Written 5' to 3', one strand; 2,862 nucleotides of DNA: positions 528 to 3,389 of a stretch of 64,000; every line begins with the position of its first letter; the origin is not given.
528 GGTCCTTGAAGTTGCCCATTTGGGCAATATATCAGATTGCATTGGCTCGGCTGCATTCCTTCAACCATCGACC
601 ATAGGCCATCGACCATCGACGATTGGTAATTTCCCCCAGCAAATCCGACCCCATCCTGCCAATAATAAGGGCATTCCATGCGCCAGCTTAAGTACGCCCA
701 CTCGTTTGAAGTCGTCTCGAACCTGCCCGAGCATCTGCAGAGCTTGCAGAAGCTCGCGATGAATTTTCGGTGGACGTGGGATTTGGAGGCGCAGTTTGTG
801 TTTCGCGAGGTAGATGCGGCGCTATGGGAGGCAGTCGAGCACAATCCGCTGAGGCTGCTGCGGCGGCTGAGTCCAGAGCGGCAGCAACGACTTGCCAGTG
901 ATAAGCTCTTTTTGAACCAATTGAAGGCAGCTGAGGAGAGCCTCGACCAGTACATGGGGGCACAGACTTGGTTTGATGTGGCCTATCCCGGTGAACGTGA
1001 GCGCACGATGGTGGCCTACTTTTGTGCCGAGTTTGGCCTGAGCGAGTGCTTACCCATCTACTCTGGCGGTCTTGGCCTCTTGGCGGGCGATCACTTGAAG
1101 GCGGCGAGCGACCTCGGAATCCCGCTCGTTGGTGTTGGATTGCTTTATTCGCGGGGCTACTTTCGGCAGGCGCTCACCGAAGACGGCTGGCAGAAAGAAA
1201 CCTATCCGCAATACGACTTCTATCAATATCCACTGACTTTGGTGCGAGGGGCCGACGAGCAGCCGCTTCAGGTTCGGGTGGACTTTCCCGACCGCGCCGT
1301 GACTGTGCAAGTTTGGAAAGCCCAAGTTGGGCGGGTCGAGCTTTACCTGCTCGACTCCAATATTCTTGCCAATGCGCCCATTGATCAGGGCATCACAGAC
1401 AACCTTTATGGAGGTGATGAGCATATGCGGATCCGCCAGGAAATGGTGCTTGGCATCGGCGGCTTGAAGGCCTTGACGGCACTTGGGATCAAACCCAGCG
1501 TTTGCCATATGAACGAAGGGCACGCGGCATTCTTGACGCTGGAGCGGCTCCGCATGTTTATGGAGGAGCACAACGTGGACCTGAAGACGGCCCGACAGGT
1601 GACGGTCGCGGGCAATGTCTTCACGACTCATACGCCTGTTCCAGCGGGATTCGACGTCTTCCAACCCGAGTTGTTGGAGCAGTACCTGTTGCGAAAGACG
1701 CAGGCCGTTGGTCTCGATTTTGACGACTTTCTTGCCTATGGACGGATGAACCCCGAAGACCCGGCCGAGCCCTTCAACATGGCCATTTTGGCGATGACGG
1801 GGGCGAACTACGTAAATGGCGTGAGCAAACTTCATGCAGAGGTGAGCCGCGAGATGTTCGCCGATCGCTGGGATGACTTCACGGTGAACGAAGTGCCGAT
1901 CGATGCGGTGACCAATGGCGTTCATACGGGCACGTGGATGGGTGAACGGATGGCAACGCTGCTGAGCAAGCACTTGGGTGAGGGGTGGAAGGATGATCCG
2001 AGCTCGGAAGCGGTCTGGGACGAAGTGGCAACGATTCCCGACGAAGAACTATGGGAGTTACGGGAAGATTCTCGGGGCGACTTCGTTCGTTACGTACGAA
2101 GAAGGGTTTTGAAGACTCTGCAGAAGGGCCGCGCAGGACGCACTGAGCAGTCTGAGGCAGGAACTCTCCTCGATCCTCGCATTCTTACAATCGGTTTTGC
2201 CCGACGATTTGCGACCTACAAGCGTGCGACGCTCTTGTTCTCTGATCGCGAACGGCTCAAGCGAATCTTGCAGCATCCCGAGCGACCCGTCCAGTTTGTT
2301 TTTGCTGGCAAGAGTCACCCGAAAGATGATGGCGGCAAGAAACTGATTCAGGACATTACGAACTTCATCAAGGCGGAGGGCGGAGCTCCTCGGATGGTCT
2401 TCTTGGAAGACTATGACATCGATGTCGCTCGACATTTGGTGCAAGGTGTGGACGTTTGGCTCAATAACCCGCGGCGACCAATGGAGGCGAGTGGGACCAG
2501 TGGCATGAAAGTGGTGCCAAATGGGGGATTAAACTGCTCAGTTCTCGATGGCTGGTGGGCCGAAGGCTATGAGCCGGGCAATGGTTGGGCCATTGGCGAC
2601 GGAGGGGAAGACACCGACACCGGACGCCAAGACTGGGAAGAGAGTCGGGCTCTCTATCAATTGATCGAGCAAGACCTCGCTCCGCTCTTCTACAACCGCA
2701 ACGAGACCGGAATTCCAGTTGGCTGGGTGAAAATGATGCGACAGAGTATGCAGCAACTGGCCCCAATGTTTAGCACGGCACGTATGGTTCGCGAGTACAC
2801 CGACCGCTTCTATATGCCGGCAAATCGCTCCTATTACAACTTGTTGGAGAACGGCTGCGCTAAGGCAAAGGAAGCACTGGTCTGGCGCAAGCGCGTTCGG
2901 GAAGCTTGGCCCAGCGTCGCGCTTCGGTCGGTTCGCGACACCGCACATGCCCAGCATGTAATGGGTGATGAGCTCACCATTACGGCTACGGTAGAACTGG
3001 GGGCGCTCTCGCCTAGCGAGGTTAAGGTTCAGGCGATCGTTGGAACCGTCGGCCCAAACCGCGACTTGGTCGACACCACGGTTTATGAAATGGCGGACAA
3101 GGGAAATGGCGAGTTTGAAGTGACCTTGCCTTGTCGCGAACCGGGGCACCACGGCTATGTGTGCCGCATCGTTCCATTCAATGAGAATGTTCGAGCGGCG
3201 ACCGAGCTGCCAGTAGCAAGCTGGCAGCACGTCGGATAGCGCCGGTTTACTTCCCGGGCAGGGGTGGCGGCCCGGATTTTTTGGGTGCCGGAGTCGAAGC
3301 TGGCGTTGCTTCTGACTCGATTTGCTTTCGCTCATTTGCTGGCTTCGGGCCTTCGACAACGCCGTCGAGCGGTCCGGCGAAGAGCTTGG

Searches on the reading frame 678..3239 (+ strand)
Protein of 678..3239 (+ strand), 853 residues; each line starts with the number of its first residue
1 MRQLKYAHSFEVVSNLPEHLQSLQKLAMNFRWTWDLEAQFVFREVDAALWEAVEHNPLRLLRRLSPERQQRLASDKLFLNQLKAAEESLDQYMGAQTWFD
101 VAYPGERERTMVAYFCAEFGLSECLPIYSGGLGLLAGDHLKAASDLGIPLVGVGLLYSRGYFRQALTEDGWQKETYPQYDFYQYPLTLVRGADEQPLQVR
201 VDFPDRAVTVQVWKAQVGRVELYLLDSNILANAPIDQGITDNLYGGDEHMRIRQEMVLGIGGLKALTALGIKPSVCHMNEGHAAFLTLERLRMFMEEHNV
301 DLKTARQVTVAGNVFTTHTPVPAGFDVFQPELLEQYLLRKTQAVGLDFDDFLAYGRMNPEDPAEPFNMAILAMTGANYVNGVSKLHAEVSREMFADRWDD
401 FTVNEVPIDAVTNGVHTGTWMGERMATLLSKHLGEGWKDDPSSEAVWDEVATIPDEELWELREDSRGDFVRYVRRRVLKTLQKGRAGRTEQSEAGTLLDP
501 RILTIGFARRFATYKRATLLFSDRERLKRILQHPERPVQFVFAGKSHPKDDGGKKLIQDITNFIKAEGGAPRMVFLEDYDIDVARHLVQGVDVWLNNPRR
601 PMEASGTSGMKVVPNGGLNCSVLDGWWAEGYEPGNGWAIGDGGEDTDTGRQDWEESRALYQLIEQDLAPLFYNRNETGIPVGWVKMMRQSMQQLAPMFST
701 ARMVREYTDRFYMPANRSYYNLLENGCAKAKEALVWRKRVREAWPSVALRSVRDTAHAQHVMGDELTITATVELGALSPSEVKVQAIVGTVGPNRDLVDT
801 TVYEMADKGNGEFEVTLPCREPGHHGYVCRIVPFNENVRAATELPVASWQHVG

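Call 26: search_protein_families(library=pfam, proteins=[window:678-3239:+], max_evalue=0.001)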
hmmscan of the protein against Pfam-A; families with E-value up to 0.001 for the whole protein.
window:678-3239:+ (853 aa): 2 families
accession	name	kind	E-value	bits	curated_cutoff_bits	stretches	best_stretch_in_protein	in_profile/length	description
PF00343.26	Phosphorylase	-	9.6e-38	130.4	27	2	275-625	219-579/713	Carbohydrate phosphorylase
PF11897.13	DUF3417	-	7.2e-34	117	25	1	16-125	1-109/109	Protein of unknown function (DUF3417)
